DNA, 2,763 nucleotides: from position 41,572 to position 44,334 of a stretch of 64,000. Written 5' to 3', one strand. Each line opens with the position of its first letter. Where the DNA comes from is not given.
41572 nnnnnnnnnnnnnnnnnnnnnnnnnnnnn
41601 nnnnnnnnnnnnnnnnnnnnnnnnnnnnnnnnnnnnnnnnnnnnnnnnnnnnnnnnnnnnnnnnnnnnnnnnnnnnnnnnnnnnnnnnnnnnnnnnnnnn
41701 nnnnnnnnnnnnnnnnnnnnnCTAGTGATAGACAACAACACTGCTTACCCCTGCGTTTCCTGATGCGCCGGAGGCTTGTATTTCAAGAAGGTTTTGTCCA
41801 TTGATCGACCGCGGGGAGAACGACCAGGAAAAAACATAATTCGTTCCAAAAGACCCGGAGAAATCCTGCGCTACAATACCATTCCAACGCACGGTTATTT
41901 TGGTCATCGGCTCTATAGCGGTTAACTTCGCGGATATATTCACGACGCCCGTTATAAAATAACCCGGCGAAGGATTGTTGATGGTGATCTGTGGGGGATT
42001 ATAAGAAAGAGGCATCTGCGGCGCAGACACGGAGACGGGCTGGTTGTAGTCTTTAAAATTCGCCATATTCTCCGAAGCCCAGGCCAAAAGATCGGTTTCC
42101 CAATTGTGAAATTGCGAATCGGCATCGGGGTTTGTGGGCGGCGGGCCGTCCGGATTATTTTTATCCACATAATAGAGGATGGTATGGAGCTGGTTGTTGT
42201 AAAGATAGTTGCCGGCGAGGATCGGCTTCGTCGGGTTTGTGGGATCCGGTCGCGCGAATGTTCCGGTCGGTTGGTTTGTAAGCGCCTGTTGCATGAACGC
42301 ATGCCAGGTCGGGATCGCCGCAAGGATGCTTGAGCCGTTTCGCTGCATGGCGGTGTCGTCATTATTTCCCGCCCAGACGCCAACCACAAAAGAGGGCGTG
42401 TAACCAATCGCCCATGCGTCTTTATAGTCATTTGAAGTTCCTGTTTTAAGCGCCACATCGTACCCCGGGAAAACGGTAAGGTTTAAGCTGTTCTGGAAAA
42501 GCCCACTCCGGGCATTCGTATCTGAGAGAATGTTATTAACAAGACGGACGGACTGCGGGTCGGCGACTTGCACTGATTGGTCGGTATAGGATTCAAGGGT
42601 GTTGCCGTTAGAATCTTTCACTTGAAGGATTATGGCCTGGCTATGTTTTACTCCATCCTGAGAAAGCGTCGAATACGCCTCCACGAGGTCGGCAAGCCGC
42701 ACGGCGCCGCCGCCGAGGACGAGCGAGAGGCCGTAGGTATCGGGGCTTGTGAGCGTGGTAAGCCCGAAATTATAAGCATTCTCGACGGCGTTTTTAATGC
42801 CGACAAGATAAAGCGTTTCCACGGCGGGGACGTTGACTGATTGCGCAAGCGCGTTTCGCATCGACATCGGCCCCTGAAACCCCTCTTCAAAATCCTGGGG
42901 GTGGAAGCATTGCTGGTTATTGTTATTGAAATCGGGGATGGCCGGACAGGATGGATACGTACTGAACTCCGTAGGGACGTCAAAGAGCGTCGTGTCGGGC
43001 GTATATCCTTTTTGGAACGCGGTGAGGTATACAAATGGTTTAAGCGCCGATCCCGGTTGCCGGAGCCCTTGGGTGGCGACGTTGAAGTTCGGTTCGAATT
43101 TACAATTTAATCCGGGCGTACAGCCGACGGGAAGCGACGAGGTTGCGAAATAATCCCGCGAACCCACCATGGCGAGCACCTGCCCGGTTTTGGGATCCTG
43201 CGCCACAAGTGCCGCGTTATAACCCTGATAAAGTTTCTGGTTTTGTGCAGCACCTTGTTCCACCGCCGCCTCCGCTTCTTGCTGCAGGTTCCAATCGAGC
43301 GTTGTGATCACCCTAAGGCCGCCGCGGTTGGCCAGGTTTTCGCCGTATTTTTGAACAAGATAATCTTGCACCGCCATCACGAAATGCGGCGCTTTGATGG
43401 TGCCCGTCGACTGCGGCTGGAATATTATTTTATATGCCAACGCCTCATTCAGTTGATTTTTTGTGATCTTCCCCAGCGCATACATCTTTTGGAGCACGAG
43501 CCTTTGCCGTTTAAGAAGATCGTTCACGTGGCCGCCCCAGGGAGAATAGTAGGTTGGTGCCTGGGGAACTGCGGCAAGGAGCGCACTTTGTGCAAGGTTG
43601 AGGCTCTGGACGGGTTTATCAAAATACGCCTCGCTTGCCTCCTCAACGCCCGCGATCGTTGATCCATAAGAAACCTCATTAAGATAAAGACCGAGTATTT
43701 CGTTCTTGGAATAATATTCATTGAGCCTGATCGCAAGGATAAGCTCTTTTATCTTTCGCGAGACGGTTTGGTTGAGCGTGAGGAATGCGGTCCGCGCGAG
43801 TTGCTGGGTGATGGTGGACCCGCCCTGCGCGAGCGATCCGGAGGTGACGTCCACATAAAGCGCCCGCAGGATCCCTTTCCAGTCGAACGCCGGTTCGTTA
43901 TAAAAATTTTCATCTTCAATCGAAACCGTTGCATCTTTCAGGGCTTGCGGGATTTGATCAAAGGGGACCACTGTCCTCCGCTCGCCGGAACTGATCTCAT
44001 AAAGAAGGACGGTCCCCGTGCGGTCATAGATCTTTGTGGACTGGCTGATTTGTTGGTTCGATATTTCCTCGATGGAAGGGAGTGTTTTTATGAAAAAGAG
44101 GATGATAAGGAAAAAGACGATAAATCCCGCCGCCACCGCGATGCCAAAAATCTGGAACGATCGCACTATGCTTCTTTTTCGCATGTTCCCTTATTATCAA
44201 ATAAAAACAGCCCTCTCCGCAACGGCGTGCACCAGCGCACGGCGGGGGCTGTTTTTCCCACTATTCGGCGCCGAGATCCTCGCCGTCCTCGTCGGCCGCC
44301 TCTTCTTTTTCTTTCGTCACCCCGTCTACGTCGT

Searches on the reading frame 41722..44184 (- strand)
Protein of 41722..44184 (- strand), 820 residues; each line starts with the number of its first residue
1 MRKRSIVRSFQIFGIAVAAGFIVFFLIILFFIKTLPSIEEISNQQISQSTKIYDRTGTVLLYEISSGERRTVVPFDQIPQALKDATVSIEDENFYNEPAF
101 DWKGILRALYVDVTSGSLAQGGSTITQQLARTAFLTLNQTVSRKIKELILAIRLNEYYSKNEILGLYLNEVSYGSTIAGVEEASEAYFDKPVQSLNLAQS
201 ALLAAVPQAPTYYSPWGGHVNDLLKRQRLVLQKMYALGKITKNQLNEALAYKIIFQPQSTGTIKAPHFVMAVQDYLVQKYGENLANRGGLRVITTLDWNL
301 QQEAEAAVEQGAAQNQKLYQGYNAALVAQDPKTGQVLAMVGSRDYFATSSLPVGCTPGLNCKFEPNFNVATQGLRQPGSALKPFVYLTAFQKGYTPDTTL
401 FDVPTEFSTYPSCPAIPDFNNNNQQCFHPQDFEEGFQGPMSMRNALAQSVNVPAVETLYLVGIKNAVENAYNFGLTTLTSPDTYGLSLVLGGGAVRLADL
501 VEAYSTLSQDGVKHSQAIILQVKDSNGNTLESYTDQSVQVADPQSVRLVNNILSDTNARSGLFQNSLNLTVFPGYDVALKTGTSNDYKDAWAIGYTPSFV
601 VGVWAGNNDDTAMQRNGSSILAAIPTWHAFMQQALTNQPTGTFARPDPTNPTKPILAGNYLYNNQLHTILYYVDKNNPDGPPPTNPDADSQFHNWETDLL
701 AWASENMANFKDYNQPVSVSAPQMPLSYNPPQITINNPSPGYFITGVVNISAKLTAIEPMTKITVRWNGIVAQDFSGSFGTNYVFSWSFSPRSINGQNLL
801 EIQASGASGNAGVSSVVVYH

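Call 42: search_protein_families(library=pfam, proteins=[window:41722-44184:-], max_evalue=0.001)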
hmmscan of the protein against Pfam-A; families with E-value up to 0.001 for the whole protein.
window:41722-44184:- (820 aa): 2 families
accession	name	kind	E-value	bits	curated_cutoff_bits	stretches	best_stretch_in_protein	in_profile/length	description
PF00912.28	Transgly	-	5.8e-60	202.2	27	1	61-234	5-177/178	Transglycosylase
PF00905.27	Transpeptidase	-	5.6e-24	85.3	22.1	1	325-619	2-288/299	Penicillin binding protein transpeptidase domain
